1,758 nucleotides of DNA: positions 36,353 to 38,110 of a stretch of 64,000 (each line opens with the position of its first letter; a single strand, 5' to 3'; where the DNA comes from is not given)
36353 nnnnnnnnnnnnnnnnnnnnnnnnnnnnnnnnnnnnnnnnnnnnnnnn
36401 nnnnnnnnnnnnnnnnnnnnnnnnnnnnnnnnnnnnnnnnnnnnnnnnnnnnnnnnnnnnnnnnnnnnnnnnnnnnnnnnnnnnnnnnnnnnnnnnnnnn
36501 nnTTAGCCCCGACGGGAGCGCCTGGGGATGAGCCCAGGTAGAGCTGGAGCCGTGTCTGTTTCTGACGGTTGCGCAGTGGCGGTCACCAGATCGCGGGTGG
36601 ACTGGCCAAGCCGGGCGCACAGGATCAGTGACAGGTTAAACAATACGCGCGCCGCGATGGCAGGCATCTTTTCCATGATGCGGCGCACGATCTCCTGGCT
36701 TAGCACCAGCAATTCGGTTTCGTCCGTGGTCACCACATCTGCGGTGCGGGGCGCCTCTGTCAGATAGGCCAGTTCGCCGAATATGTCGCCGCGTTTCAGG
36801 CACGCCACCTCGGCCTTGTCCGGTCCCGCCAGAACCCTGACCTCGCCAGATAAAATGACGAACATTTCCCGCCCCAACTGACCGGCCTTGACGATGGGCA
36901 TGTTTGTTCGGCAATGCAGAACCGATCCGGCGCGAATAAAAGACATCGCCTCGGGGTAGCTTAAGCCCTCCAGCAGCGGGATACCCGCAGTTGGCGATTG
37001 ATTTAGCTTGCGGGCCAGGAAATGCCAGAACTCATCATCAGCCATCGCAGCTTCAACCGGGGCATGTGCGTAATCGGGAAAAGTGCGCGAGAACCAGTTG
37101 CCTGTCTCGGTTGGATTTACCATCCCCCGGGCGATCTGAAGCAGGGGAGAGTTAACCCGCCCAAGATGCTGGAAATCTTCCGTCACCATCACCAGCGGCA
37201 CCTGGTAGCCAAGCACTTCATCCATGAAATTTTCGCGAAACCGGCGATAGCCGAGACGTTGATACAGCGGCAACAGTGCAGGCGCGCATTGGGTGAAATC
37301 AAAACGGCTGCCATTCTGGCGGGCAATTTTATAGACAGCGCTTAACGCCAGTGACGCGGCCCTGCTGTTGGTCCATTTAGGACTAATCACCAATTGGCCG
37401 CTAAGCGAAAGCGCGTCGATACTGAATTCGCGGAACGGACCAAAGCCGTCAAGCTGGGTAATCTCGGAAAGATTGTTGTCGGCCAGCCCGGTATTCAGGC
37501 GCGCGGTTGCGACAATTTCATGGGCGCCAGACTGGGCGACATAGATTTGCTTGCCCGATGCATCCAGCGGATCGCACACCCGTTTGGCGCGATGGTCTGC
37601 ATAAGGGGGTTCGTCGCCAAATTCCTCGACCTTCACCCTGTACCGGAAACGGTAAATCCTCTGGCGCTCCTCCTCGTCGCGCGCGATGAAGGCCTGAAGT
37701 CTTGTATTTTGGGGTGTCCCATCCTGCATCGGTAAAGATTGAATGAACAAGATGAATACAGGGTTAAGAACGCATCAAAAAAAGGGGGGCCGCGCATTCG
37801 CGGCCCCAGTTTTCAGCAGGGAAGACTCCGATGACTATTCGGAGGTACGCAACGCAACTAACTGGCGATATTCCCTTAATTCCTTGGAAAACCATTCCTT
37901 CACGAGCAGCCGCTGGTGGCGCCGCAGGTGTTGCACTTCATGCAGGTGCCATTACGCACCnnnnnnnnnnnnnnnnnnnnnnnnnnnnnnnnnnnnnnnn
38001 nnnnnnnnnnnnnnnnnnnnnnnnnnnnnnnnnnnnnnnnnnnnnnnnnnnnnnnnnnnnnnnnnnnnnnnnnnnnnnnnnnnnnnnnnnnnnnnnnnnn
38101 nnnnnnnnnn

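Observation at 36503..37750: OlsB-like N-acyltransferase fused to a cyclic-nucleotide-binding domain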

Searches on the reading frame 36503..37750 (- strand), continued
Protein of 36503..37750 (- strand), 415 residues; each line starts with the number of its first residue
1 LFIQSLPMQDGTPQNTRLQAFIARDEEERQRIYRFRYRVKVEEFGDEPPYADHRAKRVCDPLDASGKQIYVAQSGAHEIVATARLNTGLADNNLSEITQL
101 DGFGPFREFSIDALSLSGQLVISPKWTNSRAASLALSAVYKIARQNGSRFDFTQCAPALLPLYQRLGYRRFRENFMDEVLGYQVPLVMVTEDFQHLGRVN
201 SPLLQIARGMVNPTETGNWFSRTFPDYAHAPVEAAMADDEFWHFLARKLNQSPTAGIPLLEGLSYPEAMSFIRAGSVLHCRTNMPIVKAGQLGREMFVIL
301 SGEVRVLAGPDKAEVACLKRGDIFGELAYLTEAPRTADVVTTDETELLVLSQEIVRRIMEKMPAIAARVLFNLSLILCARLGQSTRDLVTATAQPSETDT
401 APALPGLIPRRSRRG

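Call 75: search_protein_families(library=ncbifam, proteins=[L013:8163-8984:+, L015:8189-8998:+, L012:8174-8908:+], max_evalue=0.001)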
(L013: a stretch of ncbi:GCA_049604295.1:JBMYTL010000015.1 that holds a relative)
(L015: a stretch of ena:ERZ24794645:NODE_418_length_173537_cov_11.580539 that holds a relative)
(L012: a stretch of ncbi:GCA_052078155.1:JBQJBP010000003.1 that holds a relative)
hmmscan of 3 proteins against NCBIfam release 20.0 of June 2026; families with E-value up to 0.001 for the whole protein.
L013:8163-8984:+ (273 aa): 26 families (the best 25 are shown)
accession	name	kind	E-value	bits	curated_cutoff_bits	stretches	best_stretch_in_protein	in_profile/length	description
NF045667.1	MTase_DVU1556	equivalog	2.6e-11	43.4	155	1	39-151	14-122/213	DVU_1556 family methyltransferase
NF041537.1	ArsM_AhpD_UU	exception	3.9e-10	39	510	1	45-150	74-182/345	arsenite methyltransferase/AhpD domain selenoprotein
NF041536.1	ArsM_DUF2284_UU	exception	2.4e-09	36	575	1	45-150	74-182/459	arsenite methyltransferase/DUF2284 domain selenoprotein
NF043040.1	corrin_prot_MT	hypoth_equivalog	2.7e-09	36.8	180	1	42-150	36-149/216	corrinoid protein-associated methyltransferase CpaM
TIGR02072.1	BioC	equivalog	5.1e-09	36.3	184.95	1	37-152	24-136/244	malonyl-ACP O-methyltransferase BioC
NF047649.1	MTase_UXPK_star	exception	6.2e-09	35.3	460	1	45-151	75-184/283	methyltransferase/UXPK-star double selenoprotein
NF002463.0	PRK01683.1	equivalog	6.9e-09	35.7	297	1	50-148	34-128/258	trans-aconitate 2-methyltransferase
NF001244.0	PRK00216.1-5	equivalog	2e-08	33.8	216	1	39-150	40-155/236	bifunctional demethylmenaquinone methyltransferase/2-methoxy-6-polyprenyl-1,4-benzoquinol methylase UbiE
NF007610.0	PRK10258.1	equivalog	4.7e-08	32.7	342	1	28-151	27-141/251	malonyl-ACP O-methyltransferase BioC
TIGR01983.1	UbiG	equivalog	1.2e-07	31.3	102.95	1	47-151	49-154/228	bifunctional 2-polyprenyl-6-hydroxyphenol methylase/3-demethylubiquinol 3-O-methyltransferase UbiG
NF001243.0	PRK00216.1-4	equivalog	1.7e-07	30.9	235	1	39-148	39-152/237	demethylmenaquinone methyltransferase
NF001240.0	PRK00216.1-1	equivalog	3.3e-07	29.6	378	1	39-148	55-168/251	bifunctional demethylmenaquinone methyltransferase/2-methoxy-6-polyprenyl-1,4-benzoquinol methylase UbiE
TIGR01934.1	MenG_MenH_UbiE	subfamily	3.5e-07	29.7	158.35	1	39-150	31-143/223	ubiquinone/menaquinone biosynthesis methyltransferase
TIGR04364.1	methyltran_FxLD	equivalog_domain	6.7e-07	28.7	320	1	30-89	65-123/394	methyltransferase, FxLD system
NF004851.0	PRK06202.1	equivalog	3.5e-06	26.6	243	1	48-128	61-144/237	hypothetical protein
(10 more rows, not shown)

L015:8189-8998:+ (269 aa): 49 families (the best 25 are shown)
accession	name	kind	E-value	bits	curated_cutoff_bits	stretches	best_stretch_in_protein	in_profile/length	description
NF041537.1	ArsM_AhpD_UU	exception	1.4e-18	66.8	510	1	44-259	74-281/345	arsenite methyltransferase/AhpD domain selenoprotein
NF047649.1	MTase_UXPK_star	exception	4.7e-16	58.6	460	1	43-151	74-183/283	methyltransferase/UXPK-star double selenoprotein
TIGR02072.1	BioC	equivalog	4.9e-16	59.3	184.95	1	27-151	12-134/244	malonyl-ACP O-methyltransferase BioC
TIGR01934.1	MenG_MenH_UbiE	subfamily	8.2e-16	58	158.35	1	37-153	30-145/223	ubiquinone/menaquinone biosynthesis methyltransferase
NF008823.0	PRK11873.1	subfamily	1.2e-15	57.7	263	1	39-152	70-184/272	arsenite methyltransferase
NF041536.1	ArsM_DUF2284_UU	exception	1.2e-14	53.5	575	1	45-151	75-182/459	arsenite methyltransferase/DUF2284 domain selenoprotein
TIGR01983.1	UbiG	equivalog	1.4e-14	53.9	102.95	1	27-147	36-149/228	bifunctional 2-polyprenyl-6-hydroxyphenol methylase/3-demethylubiquinol 3-O-methyltransferase UbiG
NF001244.0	PRK00216.1-5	equivalog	3.3e-14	52.8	216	1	37-152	39-156/236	bifunctional demethylmenaquinone methyltransferase/2-methoxy-6-polyprenyl-1,4-benzoquinol methylase UbiE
NF043040.1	corrin_prot_MT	hypoth_equivalog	4.2e-14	52.5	180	1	41-151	37-149/216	corrinoid protein-associated methyltransferase CpaM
NF045667.1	MTase_DVU1556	equivalog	9.7e-14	51.3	155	1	35-153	11-123/213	DVU_1556 family methyltransferase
TIGR02752.1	MenG_heptapren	equivalog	1e-11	44.8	419.85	1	35-152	34-152/231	demethylmenaquinone methyltransferase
NF001243.0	PRK00216.1-4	equivalog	1.1e-11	44.6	235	1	35-152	36-154/237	demethylmenaquinone methyltransferase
NF001240.0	PRK00216.1-1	equivalog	1.6e-11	43.8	378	1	38-150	55-169/251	bifunctional demethylmenaquinone methyltransferase/2-methoxy-6-polyprenyl-1,4-benzoquinol methylase UbiE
NF040539.1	AST_met_ArsM_2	exception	9.9e-11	42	240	1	48-151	58-165/262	putative arsinothricin biosynthesis methyltransferase ArsM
NF002463.0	PRK01683.1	equivalog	2.4e-10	40.4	297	1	36-157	21-135/258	trans-aconitate 2-methyltransferase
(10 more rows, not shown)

L012:8174-8908:+ (244 aa): 0 families

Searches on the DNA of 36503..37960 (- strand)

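Call 62: search_rna_families(source=window, start=37680, end=37960, threshold=evalue, max_evalue=10, show_alignments=3)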
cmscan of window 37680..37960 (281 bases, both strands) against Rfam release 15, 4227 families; matches with E-value up to 10: 5.
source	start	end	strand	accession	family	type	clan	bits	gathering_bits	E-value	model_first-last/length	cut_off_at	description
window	37772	37843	-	RF00519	suhB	Gene; sRNA;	CL00108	15.7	41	0.66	1-77/77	no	Makes More Granules Regulator RNA (mmgR)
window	37847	37950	-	RF02124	JPX_1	Gene; lncRNA;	-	13.9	55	2.5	28-135/135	no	JPX transcript, XIST activator conserved region 1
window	37779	37844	-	RF02651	SorY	Gene; sRNA;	-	12.5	111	3.9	1-83/83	no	Singlet oxygen resistance RNA Y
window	37780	37909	-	RF02356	BjrC1505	Gene; sRNA;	-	12.5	50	5.6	1-140/140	no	Alphaproteobacterial sRNA BjrC1505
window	37798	37832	-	RF01307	sR55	Gene; snRNA; snoRNA; CD-box;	-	11.1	35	5.8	1-65/65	no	Small nucleolar RNA sR55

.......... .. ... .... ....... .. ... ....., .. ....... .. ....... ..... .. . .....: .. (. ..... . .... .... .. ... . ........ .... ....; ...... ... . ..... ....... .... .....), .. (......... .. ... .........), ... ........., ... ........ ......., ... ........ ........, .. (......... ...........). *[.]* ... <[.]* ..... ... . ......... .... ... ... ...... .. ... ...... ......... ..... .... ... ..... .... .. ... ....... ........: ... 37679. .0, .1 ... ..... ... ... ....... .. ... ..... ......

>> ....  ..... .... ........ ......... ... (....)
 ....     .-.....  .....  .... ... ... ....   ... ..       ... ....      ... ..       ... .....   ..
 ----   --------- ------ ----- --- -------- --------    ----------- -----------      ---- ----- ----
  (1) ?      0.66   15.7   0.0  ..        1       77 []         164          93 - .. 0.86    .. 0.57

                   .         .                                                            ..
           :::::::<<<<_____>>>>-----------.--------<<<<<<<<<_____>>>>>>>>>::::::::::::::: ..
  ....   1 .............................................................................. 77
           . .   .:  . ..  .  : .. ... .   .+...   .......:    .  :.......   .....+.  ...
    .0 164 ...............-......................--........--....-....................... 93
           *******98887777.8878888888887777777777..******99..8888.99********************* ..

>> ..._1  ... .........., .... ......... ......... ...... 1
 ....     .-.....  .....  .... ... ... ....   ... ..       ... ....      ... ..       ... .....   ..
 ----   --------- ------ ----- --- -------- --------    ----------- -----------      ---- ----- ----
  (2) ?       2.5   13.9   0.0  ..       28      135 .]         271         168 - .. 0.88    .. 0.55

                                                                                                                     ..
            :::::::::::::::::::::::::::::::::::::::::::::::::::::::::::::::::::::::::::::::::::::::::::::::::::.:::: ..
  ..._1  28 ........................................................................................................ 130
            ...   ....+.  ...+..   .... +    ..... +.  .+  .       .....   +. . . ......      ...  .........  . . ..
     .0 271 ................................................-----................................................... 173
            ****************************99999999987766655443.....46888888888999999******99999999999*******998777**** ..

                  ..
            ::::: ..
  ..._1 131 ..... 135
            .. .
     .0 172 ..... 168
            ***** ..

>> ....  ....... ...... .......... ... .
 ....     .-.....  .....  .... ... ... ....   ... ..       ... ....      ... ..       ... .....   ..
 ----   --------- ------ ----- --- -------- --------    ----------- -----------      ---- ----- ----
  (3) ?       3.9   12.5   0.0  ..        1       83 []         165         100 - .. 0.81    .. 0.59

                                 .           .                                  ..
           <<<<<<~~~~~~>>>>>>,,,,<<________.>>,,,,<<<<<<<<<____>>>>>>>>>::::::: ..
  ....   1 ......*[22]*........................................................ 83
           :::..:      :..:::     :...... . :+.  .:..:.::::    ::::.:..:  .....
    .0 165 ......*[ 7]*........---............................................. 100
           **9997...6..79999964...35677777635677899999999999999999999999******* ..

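Call 68: search_rna_families(source=L017, start=6780, end=7040, threshold=evalue, max_evalue=10, show_alignments=2)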
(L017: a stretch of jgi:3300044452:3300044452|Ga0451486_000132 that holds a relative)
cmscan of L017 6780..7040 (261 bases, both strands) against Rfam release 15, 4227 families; matches with E-value up to 10: 6.
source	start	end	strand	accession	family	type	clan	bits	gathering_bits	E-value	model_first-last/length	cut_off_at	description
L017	6928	6959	-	RF01098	RF_site9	Cis-reg; frameshift_element;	-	15.6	70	2.4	1-50/50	no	Gag/pro ribosomal frameshift site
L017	6859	6920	+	RF02784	SorX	Gene; sRNA;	-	15.5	46.6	0.26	1-73/73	no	Singlet oxygen resistance RNA X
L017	6853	6929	+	RF00519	suhB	Gene; sRNA;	CL00108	14.7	41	1.1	1-77/77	no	Makes More Granules Regulator RNA (mmgR)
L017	6861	6920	+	RF02451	ncr1241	Gene; sRNA;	-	13.7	60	8.2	1-63/63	no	Bacillus sRNA ncr1241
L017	6870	6925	+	RF00236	ctRNA_pGA1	Gene; antisense;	-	13.1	45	3.9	1-79/79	no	ctRNA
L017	6863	6921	+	RF02651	SorY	Gene; sRNA;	-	12.6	111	3.4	1-83/83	no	Singlet oxygen resistance RNA Y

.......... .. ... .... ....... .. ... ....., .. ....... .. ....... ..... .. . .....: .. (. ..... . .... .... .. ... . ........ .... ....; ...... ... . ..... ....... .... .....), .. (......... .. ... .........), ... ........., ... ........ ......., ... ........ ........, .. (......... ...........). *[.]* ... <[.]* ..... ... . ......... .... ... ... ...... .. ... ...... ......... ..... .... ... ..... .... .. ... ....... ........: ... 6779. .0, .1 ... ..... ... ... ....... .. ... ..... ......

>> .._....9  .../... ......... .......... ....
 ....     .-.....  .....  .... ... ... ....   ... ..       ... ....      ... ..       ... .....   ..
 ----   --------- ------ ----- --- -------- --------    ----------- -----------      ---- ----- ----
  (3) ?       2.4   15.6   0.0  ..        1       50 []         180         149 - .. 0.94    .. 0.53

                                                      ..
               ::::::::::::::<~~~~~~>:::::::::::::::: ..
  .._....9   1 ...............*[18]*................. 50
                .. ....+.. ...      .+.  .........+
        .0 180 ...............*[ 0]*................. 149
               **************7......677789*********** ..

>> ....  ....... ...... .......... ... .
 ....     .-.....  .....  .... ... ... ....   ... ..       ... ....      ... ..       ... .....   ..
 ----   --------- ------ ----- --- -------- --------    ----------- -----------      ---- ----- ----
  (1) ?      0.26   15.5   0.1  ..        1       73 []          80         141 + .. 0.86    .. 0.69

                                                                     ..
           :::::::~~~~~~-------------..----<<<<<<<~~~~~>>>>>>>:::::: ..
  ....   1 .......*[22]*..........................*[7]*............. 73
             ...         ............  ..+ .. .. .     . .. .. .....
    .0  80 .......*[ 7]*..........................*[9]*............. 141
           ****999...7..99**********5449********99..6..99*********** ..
